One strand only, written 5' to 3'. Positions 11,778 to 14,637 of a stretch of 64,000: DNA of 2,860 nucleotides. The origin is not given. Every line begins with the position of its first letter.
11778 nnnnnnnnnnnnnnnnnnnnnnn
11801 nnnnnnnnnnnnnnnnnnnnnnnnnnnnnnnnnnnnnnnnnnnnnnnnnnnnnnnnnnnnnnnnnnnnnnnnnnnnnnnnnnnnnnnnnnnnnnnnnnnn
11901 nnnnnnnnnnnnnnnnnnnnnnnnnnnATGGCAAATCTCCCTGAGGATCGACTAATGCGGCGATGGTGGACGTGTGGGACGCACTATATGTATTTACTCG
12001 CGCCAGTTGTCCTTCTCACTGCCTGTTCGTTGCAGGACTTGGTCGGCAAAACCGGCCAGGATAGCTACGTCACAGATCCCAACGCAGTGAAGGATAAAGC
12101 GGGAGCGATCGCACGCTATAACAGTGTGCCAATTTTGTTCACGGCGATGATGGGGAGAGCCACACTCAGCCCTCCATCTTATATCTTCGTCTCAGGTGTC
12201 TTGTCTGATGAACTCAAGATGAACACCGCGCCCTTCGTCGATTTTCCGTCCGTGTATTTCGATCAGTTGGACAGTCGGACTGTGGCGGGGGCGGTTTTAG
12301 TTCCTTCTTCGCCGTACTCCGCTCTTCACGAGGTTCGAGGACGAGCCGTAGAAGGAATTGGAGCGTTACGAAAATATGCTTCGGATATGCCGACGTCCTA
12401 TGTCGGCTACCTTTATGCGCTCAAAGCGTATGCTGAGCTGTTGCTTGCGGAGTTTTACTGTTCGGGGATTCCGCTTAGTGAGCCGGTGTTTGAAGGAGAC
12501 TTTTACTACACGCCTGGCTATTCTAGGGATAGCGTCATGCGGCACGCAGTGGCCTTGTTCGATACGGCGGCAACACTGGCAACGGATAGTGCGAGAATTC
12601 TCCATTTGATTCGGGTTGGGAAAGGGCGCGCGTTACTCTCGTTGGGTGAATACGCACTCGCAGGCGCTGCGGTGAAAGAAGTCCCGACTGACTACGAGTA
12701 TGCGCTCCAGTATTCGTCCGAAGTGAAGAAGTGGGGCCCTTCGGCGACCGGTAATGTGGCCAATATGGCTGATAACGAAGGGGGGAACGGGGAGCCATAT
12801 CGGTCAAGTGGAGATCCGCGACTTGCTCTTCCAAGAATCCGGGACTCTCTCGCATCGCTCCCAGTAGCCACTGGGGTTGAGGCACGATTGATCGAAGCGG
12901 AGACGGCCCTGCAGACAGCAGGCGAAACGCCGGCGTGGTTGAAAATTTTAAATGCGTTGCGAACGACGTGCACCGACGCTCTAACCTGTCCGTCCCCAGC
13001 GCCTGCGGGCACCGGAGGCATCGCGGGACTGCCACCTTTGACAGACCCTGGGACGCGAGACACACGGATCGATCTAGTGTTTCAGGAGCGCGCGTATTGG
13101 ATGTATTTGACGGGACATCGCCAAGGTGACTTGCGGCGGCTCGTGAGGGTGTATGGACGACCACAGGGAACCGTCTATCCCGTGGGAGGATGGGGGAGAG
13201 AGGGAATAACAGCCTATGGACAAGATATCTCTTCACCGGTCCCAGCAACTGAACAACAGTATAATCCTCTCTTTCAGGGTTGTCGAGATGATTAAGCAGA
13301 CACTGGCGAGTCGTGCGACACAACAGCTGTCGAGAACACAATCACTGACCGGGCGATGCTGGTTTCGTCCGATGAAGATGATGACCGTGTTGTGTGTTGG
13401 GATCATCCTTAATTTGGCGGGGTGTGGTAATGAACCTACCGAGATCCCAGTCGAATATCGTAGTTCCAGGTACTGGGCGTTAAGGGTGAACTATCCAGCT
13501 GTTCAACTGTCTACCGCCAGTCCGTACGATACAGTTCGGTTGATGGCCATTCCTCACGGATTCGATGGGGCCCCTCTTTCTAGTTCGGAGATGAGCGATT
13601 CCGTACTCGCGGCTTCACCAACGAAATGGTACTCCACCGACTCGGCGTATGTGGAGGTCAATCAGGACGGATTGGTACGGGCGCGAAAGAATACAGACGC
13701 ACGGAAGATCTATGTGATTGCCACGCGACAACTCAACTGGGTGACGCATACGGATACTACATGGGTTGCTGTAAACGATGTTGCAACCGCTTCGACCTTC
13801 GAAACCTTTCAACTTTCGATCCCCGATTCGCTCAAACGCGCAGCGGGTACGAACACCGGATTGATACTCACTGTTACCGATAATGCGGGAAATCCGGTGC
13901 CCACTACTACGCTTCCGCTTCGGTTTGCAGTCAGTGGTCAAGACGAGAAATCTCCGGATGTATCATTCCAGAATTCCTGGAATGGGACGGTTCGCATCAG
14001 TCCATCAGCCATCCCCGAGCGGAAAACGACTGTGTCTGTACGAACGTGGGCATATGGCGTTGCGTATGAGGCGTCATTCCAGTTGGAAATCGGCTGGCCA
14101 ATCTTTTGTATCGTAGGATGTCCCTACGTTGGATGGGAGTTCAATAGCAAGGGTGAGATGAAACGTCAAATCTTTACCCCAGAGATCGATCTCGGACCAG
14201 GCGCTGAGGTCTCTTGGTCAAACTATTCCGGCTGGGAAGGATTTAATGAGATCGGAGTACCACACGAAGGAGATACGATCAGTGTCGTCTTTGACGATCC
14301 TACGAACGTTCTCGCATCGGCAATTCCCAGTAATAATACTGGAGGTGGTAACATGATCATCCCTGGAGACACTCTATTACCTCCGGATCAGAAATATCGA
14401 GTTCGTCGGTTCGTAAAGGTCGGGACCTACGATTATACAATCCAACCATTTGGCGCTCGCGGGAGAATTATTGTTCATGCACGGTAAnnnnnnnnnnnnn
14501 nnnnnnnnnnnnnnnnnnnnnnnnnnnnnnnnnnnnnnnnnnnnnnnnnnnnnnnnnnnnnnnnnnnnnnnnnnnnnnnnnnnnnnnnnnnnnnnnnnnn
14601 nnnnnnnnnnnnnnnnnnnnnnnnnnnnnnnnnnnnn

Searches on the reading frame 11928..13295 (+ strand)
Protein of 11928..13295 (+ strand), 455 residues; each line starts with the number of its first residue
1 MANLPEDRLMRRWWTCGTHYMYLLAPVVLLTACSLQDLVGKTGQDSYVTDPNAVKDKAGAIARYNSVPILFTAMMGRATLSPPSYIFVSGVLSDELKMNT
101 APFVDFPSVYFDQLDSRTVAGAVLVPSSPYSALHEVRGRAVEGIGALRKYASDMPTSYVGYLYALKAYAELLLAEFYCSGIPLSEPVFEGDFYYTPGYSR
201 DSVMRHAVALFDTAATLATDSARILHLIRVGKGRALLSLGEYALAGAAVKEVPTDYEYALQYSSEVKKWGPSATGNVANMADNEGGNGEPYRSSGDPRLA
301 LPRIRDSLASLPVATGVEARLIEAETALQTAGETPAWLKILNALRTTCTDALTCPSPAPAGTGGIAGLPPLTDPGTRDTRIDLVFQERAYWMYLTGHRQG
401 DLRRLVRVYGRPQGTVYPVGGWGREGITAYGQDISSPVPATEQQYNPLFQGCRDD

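Call 19: search_protein_families(library=pfam, proteins=[window:11928-13295:+], max_evalue=0.01)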
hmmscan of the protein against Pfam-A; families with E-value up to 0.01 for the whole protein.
window:11928-13295:+ (455 aa): 1 family
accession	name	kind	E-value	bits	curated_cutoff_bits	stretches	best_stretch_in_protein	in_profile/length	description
PF07980.17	SusD_RagB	-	0.0097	16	23.1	0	321-405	166-234/297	SusD family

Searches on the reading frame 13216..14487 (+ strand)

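Call 19: search_protein_families(library=pfam, proteins=[window:13216-14487:+], max_evalue=0.01)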
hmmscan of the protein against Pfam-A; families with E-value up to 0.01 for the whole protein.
window:13216-14487:+ (423 aa): 0 families

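Call 45: search_protein_families(library=pfam, proteins=[window:13216-14487:+], max_evalue=5)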
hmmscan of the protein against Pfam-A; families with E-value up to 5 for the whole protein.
window:13216-14487:+ (423 aa): 3 families
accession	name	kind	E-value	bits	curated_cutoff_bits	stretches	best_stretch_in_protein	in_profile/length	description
PF02368.24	Big_2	-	0.032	14.6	22.8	1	136-158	36-58/79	Bacterial Ig-like domain (group 2)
PF18565.7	Glyco_hydro2_C5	-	0.12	12.7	32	1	218-242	22-46/103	Glycoside hydrolase family 2 C-terminal domain 5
PF13627.12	LptM_cons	-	0.27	11.6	27.3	1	57-71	1-15/23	LPS-assembly lipoprotein LptM, conserved region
